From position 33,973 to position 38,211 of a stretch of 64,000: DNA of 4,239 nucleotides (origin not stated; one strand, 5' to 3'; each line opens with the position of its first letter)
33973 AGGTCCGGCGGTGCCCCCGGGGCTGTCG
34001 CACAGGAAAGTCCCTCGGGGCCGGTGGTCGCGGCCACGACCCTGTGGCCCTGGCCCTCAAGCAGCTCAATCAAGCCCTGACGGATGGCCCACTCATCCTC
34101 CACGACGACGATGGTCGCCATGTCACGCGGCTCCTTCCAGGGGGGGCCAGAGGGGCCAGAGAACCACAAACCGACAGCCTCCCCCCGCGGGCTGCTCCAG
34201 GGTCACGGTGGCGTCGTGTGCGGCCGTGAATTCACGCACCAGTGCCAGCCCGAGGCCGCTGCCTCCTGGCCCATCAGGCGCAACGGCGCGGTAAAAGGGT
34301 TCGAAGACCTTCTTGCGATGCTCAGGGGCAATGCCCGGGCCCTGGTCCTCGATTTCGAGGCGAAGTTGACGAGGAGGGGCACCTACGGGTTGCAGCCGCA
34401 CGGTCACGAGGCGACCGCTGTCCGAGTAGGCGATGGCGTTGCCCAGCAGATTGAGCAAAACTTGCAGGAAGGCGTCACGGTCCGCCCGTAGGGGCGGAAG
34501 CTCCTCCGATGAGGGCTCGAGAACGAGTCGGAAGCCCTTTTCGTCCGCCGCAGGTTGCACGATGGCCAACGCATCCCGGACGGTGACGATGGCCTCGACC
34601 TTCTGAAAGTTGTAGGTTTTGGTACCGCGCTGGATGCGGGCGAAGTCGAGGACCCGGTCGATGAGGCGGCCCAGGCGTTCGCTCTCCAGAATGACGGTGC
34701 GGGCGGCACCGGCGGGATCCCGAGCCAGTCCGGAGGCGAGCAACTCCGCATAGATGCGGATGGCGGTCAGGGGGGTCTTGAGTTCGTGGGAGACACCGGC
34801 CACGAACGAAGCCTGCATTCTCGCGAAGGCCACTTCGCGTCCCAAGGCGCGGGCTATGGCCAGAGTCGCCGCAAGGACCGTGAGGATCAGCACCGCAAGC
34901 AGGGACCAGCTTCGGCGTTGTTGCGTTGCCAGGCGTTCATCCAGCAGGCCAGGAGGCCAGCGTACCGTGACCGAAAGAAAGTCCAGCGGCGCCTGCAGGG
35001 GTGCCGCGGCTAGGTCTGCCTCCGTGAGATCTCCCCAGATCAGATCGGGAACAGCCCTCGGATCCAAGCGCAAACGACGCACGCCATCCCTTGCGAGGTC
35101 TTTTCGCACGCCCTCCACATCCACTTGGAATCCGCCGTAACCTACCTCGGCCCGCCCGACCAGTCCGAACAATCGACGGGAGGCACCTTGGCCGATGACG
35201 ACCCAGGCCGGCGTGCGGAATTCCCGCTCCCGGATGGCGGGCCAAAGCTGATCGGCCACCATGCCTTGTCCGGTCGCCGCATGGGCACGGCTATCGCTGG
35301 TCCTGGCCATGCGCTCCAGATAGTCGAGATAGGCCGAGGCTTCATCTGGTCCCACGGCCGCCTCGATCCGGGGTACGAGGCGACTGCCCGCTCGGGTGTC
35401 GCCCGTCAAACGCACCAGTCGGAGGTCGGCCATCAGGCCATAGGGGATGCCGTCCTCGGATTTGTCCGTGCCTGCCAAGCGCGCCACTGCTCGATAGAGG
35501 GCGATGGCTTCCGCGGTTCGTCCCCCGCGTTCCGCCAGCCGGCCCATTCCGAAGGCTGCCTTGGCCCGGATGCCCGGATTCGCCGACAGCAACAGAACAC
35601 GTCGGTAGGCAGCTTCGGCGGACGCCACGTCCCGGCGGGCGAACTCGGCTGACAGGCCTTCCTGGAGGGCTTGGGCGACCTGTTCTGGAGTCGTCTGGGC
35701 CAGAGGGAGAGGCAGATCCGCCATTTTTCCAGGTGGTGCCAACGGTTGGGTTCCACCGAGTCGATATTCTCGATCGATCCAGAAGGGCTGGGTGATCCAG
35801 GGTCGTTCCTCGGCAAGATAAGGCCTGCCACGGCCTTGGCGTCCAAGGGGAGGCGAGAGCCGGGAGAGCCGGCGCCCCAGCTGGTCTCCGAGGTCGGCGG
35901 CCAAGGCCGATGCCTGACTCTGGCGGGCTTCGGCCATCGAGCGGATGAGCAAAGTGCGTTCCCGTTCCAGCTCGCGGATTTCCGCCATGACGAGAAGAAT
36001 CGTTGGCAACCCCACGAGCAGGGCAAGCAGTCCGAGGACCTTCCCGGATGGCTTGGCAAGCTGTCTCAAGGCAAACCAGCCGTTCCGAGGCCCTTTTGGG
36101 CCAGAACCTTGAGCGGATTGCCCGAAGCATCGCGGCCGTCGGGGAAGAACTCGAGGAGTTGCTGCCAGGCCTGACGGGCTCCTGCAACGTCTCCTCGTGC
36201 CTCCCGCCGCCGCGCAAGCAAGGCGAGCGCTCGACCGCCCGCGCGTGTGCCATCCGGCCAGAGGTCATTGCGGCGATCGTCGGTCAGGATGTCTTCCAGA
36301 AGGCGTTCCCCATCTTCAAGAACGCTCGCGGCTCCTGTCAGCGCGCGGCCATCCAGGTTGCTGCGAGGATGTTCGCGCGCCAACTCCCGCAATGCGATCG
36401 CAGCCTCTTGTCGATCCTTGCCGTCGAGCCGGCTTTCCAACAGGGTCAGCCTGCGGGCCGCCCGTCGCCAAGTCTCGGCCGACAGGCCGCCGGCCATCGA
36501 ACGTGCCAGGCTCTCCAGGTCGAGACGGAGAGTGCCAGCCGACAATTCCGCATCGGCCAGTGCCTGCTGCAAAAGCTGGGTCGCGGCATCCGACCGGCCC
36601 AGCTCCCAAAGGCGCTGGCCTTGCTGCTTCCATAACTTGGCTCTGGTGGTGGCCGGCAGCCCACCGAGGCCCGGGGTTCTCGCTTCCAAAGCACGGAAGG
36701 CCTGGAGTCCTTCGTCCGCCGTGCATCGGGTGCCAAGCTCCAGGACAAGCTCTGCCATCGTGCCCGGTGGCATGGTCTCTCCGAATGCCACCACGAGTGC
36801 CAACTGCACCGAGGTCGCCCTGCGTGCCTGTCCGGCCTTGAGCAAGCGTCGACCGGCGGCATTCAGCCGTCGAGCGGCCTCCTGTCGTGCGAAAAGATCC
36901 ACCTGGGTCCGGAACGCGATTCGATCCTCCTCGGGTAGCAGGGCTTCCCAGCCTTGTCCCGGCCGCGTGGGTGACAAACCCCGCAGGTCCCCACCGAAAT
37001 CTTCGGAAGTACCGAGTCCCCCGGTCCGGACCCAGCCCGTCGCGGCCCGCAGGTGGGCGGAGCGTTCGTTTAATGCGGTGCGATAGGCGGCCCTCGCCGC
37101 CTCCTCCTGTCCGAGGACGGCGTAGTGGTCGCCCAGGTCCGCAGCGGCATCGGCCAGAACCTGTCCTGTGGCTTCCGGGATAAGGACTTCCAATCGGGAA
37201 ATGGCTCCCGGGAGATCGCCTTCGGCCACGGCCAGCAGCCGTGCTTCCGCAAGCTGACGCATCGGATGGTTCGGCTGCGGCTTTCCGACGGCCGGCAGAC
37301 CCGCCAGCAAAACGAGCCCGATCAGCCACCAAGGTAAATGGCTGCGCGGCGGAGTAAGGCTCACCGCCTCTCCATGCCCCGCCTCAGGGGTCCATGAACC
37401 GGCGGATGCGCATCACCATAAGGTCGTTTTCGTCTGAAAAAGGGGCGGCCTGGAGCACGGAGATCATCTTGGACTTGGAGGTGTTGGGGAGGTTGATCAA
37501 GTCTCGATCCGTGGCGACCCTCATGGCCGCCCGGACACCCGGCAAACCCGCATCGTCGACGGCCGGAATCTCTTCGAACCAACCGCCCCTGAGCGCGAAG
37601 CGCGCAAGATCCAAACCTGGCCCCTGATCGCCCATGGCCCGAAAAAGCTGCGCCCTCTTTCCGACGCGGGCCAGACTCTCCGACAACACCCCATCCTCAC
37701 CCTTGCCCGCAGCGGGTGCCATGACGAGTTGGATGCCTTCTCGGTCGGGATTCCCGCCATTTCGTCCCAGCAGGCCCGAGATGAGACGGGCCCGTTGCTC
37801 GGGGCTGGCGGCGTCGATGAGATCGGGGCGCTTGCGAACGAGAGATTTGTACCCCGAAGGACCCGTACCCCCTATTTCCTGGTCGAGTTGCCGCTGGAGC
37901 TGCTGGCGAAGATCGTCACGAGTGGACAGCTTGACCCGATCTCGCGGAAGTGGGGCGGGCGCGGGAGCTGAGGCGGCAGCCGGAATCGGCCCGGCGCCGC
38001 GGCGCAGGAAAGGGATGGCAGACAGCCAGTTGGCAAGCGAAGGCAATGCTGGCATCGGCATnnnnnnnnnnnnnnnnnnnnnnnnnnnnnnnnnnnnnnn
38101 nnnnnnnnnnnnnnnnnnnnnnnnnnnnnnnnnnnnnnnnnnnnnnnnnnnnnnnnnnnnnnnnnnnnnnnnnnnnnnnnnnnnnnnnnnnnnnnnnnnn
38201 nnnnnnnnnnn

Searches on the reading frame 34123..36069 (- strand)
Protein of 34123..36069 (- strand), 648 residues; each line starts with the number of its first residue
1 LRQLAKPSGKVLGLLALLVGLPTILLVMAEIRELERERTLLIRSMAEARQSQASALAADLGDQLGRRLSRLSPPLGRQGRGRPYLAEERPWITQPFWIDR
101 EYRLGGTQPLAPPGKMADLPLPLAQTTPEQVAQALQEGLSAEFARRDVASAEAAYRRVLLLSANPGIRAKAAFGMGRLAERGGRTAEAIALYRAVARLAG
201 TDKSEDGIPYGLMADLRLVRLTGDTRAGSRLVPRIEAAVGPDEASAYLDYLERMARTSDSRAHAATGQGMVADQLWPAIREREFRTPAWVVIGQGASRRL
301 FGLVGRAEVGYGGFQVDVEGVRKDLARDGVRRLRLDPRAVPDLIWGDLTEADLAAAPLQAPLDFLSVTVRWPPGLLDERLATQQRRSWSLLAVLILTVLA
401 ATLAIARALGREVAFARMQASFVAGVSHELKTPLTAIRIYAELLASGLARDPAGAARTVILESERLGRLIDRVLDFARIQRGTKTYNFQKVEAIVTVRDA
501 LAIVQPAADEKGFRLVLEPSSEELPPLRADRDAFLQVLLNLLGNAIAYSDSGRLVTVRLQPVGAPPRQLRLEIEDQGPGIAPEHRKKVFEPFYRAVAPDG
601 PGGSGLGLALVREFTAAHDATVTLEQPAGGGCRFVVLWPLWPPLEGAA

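Call 8: search_protein_families(library=pfam, proteins=[window:34123-36069:-], max_evalue=1)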
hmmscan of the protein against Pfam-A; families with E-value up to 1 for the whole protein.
window:34123-36069:- (648 aa): 7 families
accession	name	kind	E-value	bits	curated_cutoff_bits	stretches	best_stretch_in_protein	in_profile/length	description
PF02518.31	HATPase_c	-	1.9e-24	86.7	26.4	1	530-640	2-109/111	Histidine kinase-, DNA gyrase B-, and HSP90-like ATPase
PF00512.31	HisKA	-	8.4e-17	61.4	26.9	1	419-482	2-66/66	His Kinase A (phospho-acceptor) domain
PF13432.12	TPR_16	-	0.00046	21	32.7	1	141-200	6-62/65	Tetratricopeptide repeat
PF13581.12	HATPase_c_2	-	0.00094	19.6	27.4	1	543-617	41-111/127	Histidine kinase-like ATPase domain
PF07719.23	TPR_2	-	0.0049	17.3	27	1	169-200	1-32/34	Tetratricopeptide repeat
PF13176.12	TPR_7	-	0.023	15.2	27.9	1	174-202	4-32/36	Tetratricopeptide repeat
PF13424.12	TPR_12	-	0.21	12.2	30.1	1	142-198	13-74/77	Tetratricopeptide repeat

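Call 9: search_protein_families(library=ncbifam, proteins=[window:34123-36069:-], max_evalue=1)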
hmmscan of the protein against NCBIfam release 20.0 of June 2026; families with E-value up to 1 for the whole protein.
window:34123-36069:- (648 aa): 80 families (the best 25 are shown)
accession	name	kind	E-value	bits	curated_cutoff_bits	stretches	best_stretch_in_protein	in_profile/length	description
NF046044.1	PnpS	equivalog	5e-46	157.5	400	1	415-637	166-388/390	two-component system histidine kinase PnpS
TIGR02966.1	phoR_proteo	equivalog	3.3e-39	134.8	334.2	1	400-636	95-331/333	phosphate regulon sensor histidine kinase PhoR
NF033092.0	HK_WalK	equivalog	2.7e-36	125.3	725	1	419-639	372-593/594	cell wall metabolism sensor histidine kinase WalK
NF008468.0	PRK11360.1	equivalog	1.7e-35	122.5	646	1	393-640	371-608/616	two-component system sensor histidine kinase AtoS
NF045911.1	TCSHisKinNblS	equivalog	6e-34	117.3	1000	1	408-634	377-614/621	two-component system sensor histidine kinase NblS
NF008312.0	PRK11100.1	equivalog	1.5e-33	116.4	356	1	421-633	258-467/477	two-component system sensor histidine kinase CreC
NF012163.2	BaeS_SmeS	equivalog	2.1e-33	116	500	1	417-636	238-454/457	sensor histidine kinase efflux regulator BaeS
NF040691.1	MtrAB_MtrB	equivalog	1.5e-30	106.7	450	1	404-639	256-491/507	MtrAB system histidine kinase MtrB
TIGR02956.1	TMAO_torS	equivalog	5.6e-30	104.2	676.5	1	417-636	462-678/967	TMAO reductase system sensor histidine kinase/response regulator TorS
NF007898.0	PRK10604.1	equivalog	9.2e-30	104.1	478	1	421-642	214-425/433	two-component system sensor histidine kinase RstB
NF007837.0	PRK10549.1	equivalog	4.5e-29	101.5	603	1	417-640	238-458/466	envelope stress sensor histidine kinase BaeS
NF041947.1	LuxQ_Vibrio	equivalog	2.8e-28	98.3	1200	1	415-639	468-695/843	quorum-sensing autoinducer 2 sensor kinase/phosphatase LuxQ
NF047874.1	MASE3_PAS_HK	subfamily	1.4e-27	96.7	560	1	407-639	386-624/655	MASE3 domain-containing sensor histidine kinase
TIGR01386.1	cztS_silS_copS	subfamily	2.3e-27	96.1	292.55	1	412-637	235-455/457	heavy metal sensor histidine kinase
NF011874.0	PRK15347.1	equivalog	3.3e-26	91.6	852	1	402-640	381-614/921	two component system sensor kinase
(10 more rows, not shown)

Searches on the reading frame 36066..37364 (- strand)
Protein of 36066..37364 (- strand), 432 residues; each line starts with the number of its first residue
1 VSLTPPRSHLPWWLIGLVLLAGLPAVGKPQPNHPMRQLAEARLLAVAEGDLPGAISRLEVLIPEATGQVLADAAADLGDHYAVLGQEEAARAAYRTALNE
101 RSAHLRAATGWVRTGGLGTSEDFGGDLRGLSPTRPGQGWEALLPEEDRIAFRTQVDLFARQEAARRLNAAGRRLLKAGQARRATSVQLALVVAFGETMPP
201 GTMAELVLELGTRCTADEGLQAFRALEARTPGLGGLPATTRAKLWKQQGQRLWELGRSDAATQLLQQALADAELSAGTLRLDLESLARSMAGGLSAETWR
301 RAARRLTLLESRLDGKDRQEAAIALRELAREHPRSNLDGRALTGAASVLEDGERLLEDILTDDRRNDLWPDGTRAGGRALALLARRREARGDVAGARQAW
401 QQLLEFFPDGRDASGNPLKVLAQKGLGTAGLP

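Call 8: search_protein_families(library=pfam, proteins=[window:36066-37364:-], max_evalue=1)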
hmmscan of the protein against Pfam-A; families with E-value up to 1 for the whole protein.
window:36066-37364:- (432 aa): 7 families
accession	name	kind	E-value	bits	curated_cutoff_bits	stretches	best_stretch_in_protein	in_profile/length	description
PF13174.12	TPR_6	-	3.1e-05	24.8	26.3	1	388-409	11-32/33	Tetratricopeptide repeat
PF09976.15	TPR_21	-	0.00061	20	25.5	1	25-104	101-179/193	Tetratricopeptide repeat-like domain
PF07719.23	TPR_2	-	0.0032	17.9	27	3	378-409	2-33/34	Tetratricopeptide repeat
PF13414.12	TPR_11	-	0.018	15.2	26.8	0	78-99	1-22/42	TPR repeat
PF13181.12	TPR_8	-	0.044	14.4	25.7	0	76-99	6-29/34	Tetratricopeptide repeat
PF13428.12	TPR_14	-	0.096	13.9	23.5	2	378-411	2-35/44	Tetratricopeptide repeat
PF05186.18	Dpy-30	-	0.3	11.3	22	0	18-40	13-35/42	Dpy-30 motif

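Call 9: search_protein_families(library=ncbifam, proteins=[window:36066-37364:-], max_evalue=1)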
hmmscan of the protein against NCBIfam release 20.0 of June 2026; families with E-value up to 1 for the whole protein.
window:36066-37364:- (432 aa): 2 families
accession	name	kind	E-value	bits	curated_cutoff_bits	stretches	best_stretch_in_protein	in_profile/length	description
TIGR02795.1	tol_pal_ybgF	equivalog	0.0093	16.6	90.1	0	67-115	35-83/119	tol-pal system protein YbgF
NF033758.1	gliding_GltE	equivalog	0.042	12.8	225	0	387-412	130-155/411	adventurous gliding motility TPR repeat lipoprotein GltE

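Call 24: search_protein_families(library=padloc, proteins=[window:36066-37364:-], max_evalue=1)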
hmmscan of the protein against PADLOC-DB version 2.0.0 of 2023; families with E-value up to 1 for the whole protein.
window:36066-37364:- (432 aa): 0 families

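Call 25: search_protein_families(library=phrogs, proteins=[window:36066-37364:-], max_evalue=1)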
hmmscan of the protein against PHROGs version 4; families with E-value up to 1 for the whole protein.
window:36066-37364:- (432 aa): 0 families

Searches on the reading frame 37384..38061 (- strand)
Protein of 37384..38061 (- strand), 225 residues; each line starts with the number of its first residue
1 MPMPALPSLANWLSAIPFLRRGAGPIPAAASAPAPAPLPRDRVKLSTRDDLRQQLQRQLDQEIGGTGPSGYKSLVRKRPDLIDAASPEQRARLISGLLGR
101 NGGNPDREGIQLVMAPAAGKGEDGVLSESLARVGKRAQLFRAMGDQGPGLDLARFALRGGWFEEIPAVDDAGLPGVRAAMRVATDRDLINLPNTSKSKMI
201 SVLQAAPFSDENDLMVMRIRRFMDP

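Call 8: search_protein_families(library=pfam, proteins=[window:37384-38061:-], max_evalue=1)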
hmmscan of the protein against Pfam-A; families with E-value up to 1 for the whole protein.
window:37384-38061:- (225 aa): 0 families

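Call 9: search_protein_families(library=ncbifam, proteins=[window:37384-38061:-], max_evalue=1)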
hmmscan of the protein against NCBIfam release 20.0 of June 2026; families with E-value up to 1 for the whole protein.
window:37384-38061:- (225 aa): 0 families

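Call 24: search_protein_families(library=padloc, proteins=[window:37384-38061:-], max_evalue=1)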
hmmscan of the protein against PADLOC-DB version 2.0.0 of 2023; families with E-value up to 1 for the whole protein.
window:37384-38061:- (225 aa): 0 families

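Call 25: search_protein_families(library=phrogs, proteins=[window:37384-38061:-], max_evalue=1)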
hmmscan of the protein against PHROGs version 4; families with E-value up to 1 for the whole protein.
window:37384-38061:- (225 aa): 0 families

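Call 55: find_homologous_proteins(query=window:37384-38061:-, max_evalue=0.001)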
Query window:37384-38061:- (225 aa): 4 proteins with E <= 0.001 among 1991 candidates.
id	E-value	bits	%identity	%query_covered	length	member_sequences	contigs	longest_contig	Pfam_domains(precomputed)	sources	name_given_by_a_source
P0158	2.1e-139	481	100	100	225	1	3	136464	-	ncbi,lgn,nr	ncbi:MAG: hypothetical protein VKO21_03690 [Candidatus Sericytochromatia bacterium]|nr:hypothetical 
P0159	1.1e-92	328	69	99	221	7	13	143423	-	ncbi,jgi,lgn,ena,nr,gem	ncbi:MAG: hypothetical protein FJY99_03830 [Candidatus Sericytochromatia bacterium]|nr:hypothetical 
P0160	1.1e-86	308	66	99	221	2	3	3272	-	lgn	-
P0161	1.1e-61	226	61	86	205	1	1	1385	-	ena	-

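Call 57: find_encoding_contigs(protein=P0158, flank=6000, max_places=6)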
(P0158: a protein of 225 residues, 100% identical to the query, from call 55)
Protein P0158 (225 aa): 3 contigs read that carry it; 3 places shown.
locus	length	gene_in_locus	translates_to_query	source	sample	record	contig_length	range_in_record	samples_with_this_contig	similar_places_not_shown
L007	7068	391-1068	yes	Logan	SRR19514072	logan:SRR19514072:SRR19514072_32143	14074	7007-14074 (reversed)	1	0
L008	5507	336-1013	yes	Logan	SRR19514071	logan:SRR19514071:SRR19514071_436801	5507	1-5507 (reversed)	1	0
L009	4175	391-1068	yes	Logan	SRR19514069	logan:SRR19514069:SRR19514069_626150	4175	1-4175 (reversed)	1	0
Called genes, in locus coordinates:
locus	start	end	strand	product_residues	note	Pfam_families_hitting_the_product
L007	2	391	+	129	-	?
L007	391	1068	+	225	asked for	-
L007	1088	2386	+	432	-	-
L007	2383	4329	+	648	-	PF00512:HisKA, PF02518:HATPase_c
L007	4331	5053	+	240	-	PF00072:Response_reg, PF00486:Trans_reg_C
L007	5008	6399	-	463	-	PF00512:HisKA, PF02518:HATPase_c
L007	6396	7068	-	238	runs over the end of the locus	PF00072:Response_reg, PF00486:Trans_reg_C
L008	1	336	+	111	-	?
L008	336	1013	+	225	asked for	-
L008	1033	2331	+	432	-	-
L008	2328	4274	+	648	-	PF00512:HisKA, PF02518:HATPase_c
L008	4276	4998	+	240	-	PF00072:Response_reg, PF00486:Trans_reg_C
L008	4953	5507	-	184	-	?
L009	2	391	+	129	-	?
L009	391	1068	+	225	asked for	-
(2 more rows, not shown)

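Call 58: find_encoding_contigs(protein=P0159, flank=6000, max_places=10)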
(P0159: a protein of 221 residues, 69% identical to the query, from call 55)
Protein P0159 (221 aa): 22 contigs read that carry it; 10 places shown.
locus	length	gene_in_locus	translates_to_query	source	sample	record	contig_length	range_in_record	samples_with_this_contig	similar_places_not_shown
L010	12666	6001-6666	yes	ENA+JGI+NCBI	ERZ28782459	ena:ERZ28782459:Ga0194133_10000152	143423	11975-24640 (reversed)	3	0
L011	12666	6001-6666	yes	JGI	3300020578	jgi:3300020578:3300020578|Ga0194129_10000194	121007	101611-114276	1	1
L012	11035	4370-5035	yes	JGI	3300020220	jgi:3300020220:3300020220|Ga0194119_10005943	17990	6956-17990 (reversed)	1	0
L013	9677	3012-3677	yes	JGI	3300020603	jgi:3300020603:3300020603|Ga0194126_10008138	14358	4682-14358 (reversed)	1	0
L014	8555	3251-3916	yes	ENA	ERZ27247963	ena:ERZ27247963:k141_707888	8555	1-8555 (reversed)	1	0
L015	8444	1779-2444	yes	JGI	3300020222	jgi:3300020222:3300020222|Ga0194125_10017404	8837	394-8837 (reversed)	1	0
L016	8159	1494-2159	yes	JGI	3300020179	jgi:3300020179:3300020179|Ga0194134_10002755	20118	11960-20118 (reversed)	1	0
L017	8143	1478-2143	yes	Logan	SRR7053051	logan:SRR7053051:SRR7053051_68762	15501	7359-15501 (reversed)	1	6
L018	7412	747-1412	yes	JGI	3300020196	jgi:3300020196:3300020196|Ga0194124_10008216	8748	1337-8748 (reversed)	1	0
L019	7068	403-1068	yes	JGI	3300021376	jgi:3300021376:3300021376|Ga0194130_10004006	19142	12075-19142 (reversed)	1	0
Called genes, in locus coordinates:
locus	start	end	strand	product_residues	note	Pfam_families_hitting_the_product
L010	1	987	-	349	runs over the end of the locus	PF16976:RcpC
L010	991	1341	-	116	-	-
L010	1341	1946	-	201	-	-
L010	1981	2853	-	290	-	PF13400:Tad (weak)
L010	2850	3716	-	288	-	PF07811:TadE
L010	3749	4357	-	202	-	PF01478:Peptidase_A24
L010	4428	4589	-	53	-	PF04964:Flp_Fap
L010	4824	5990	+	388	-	-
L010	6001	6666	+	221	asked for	-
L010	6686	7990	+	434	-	-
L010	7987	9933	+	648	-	PF00512:HisKA, PF02518:HATPase_c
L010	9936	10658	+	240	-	PF00072:Response_reg, PF00486:Trans_reg_C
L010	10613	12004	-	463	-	PF08448:PAS_4, PF00512:HisKA, PF02518:HATPase_c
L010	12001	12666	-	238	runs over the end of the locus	PF00072:Response_reg, PF00486:Trans_reg_C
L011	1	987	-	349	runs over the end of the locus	PF16976:RcpC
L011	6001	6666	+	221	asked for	-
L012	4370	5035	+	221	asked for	-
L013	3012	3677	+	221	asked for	-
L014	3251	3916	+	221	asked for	-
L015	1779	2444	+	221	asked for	-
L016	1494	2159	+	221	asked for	-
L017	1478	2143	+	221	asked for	-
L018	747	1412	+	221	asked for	-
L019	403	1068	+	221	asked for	-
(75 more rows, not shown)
